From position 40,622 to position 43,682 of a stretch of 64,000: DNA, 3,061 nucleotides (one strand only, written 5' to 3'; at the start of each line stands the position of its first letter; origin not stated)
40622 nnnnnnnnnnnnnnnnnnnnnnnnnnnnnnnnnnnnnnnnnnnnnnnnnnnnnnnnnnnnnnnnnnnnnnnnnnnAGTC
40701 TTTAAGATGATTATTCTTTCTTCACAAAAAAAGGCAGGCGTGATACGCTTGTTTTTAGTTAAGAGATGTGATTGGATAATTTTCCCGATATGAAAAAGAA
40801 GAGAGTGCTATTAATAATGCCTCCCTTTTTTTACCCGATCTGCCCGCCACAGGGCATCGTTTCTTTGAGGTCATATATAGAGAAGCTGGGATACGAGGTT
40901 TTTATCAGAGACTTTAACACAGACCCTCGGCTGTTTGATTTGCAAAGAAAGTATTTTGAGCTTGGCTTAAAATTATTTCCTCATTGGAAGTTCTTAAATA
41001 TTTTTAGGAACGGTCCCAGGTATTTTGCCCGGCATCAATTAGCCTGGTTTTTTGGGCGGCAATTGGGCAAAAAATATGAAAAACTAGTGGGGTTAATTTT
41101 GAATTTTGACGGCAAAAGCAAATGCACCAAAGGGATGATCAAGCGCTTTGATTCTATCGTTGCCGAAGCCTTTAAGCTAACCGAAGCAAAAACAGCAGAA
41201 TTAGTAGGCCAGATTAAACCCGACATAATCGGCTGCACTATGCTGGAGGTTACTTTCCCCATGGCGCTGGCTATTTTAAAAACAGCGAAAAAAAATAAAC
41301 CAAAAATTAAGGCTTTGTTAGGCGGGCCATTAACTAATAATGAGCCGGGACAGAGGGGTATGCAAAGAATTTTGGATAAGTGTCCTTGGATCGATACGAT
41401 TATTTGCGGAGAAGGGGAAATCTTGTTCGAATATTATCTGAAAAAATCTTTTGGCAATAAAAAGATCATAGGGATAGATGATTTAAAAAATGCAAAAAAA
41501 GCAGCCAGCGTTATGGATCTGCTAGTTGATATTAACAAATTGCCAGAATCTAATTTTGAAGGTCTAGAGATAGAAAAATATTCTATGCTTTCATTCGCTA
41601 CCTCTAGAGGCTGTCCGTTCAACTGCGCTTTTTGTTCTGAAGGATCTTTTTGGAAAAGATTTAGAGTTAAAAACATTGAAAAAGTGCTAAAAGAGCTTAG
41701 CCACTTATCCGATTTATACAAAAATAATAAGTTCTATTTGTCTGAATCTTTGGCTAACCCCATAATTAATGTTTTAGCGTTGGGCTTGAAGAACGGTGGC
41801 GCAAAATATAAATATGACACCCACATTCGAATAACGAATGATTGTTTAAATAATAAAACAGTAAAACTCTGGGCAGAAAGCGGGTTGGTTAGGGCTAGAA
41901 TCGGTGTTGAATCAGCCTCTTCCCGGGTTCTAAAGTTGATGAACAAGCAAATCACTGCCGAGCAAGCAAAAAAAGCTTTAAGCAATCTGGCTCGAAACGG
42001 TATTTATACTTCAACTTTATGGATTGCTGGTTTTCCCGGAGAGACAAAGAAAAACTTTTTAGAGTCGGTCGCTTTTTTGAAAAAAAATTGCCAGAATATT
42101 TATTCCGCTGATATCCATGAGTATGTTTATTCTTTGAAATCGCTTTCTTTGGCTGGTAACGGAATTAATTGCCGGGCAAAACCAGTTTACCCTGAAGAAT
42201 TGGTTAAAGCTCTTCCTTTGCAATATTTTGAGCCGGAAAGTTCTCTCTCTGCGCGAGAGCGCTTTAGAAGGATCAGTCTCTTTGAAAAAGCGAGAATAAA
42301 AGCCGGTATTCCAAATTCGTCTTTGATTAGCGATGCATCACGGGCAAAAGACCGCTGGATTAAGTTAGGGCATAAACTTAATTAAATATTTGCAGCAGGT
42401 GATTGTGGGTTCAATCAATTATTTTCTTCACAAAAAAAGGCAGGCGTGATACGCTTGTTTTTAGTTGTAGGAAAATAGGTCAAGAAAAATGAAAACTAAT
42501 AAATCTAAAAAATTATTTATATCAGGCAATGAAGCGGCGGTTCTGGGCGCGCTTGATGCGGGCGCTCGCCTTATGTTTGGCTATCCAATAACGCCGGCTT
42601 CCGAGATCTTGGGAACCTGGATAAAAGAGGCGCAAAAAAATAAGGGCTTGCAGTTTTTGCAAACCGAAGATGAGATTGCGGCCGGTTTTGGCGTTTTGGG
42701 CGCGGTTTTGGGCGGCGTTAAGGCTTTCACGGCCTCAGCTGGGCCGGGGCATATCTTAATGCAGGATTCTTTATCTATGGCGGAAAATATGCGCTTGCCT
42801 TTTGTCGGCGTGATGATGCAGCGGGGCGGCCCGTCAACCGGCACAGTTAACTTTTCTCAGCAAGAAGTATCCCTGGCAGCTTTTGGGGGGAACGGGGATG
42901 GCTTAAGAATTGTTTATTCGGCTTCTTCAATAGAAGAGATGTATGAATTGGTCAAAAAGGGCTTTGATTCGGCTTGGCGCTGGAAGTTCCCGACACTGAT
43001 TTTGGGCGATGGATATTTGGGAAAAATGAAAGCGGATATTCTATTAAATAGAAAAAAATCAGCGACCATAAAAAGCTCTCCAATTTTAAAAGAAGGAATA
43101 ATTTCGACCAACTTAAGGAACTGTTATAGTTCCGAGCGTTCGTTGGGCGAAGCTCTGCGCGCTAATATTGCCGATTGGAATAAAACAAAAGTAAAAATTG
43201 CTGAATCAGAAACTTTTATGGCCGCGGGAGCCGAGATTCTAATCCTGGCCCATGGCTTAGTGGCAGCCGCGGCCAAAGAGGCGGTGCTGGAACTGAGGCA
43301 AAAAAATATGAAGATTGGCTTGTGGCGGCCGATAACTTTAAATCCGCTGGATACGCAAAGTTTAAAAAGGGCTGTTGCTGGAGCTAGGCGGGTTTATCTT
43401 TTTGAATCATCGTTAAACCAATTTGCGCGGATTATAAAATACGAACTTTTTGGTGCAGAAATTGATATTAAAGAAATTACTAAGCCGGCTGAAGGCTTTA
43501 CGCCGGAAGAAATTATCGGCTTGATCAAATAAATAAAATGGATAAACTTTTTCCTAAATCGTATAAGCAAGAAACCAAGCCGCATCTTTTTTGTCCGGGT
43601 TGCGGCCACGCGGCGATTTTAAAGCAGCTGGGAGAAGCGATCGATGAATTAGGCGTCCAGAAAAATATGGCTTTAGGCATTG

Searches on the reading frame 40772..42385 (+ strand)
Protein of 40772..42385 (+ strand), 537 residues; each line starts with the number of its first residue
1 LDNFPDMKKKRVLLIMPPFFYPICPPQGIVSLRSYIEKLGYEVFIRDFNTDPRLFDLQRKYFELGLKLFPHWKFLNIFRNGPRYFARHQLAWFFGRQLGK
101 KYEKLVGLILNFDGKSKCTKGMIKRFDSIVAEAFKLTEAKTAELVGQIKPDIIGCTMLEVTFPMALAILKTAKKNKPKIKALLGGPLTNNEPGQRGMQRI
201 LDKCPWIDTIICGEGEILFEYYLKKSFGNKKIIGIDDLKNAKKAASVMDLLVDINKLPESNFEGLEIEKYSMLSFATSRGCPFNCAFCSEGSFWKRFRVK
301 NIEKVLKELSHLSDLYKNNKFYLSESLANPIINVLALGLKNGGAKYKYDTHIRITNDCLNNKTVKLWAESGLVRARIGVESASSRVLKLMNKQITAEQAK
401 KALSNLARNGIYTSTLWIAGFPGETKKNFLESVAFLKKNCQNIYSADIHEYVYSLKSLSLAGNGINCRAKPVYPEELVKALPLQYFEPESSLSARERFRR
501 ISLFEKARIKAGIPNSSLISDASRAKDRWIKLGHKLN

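Call 22: search_protein_families(library=pfam, proteins=[window:40772-42385:+], max_evalue=0.0001)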
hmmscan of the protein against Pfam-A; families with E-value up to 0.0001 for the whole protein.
window:40772-42385:+ (537 aa): 2 families
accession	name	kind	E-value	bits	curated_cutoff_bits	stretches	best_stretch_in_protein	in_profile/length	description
PF04055.27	Radical_SAM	-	1.1e-19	71.6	29.5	1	277-436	3-166/166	Radical SAM superfamily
PF02310.24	B12-binding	-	6.7e-10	39.3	32.1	1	131-220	34-118/121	B12 binding domain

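Call 54: search_protein_families(library=ncbifam, proteins=[window:40772-42385:+], max_evalue=0.00001)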
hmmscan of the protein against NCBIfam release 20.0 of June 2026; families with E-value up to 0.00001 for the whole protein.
window:40772-42385:+ (537 aa): 19 families
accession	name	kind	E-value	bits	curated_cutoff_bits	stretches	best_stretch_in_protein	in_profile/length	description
NF050148.1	rSAM_ApyD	equivalog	3.8e-34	118.1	750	1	140-435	65-362/645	RiPP biosynthesis radical SAM protein ApyD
TIGR02026.1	BchE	equivalog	3.1e-33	115.4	481.35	1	129-434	43-360/497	magnesium-protoporphyrin IX monomethyl ester anaerobic oxidative cyclase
TIGR03975.1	rSAM_ocin_1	subfamily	1.1e-29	103.4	281.85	1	139-437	118-428/606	RiPP maturation radical SAM C-methyltransferase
TIGR04479.1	bcpD_PhpK_rSAM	subfamily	5.1e-27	94.4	600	1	134-447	95-417/504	PhpK family radical SAM P-methyltransferase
TIGR04013.1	B12_SAM_MJ_1487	hypoth_equivalog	1.6e-18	66.7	251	2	137-318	30-199/382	TIGR04013 family B12-binding domain/radical SAM domain-containing protein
TIGR04072.2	rSAM_ladder_B12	equivalog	5.7e-17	61.5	360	1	207-438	121-348/443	lipid biosynthesis B12-binding/radical SAM protein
TIGR04385.1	B12_rSAM_cofa1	equivalog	7.5e-16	58.4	450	1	175-438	96-363/438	B12 lower ligand biosynthesis radical SAM protein BzaD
NF038361.1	rSAM_Sden_1168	equivalog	7.8e-15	54.4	575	1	136-438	127-450/560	Sden_1168 family B12-binding radical SAM P-methyltransferase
TIGR03471.1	HpnJ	equivalog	1.9e-14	53.4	577.6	1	160-438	79-364/472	hopanoid biosynthesis associated radical SAM protein HpnJ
TIGR04014.1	B12_SAM_MJ_0865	equivalog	9.4e-14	51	360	1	376-438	273-335/434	methyl-coenzyme M reductase glutamine C-methyltransferase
NF033712.0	B12_rSAM_KedN5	subfamily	3.7e-13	48.6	700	1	141-313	54-237/624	KedN5 family methylcobalamin-dependent radical SAM C-methyltransferase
TIGR00089.1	TIGR00089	subfamily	2.6e-12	46.3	251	1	377-439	254-318/429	MiaB/RimO family radical SAM methylthiotransferase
TIGR01125.1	TIGR01125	equivalog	1.1e-10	41.2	356.95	1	252-439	117-316/432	30S ribosomal protein S12 methylthiotransferase RimO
TIGR04367.1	HpnR_B12_rSAM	equivalog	1.1e-10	40.7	650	1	141-412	52-326/490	hopanoid C-3 methylase HpnR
TIGR01579.1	MiaB-like-C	equivalog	8.2e-10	38.5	357.05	1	376-455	253-330/416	tRNA (N(6)-L-threonylcarbamoyladenosine(37)-C(2))-methylthiotransferase MtaB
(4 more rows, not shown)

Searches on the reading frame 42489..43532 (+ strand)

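Call 22: search_protein_families(library=pfam, proteins=[window:42489-43532:+], max_evalue=0.0001)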
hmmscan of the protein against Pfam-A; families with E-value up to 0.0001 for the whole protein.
window:42489-43532:+ (347 aa): 3 families
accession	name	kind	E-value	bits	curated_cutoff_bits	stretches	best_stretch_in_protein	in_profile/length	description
PF01855.24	POR_N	-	2.5e-35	122.7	27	1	20-190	2-171/231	Pyruvate flavodoxin/ferredoxin oxidoreductase, thiamine diP-bdg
PF17147.9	PFOR_II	-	9.6e-09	36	27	1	248-313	1-71/102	Pyruvate:ferredoxin oxidoreductase core domain II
PF02780.25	Transketolase_C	-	1.6e-06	28.5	25.9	1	246-307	8-69/124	Transketolase, C-terminal domain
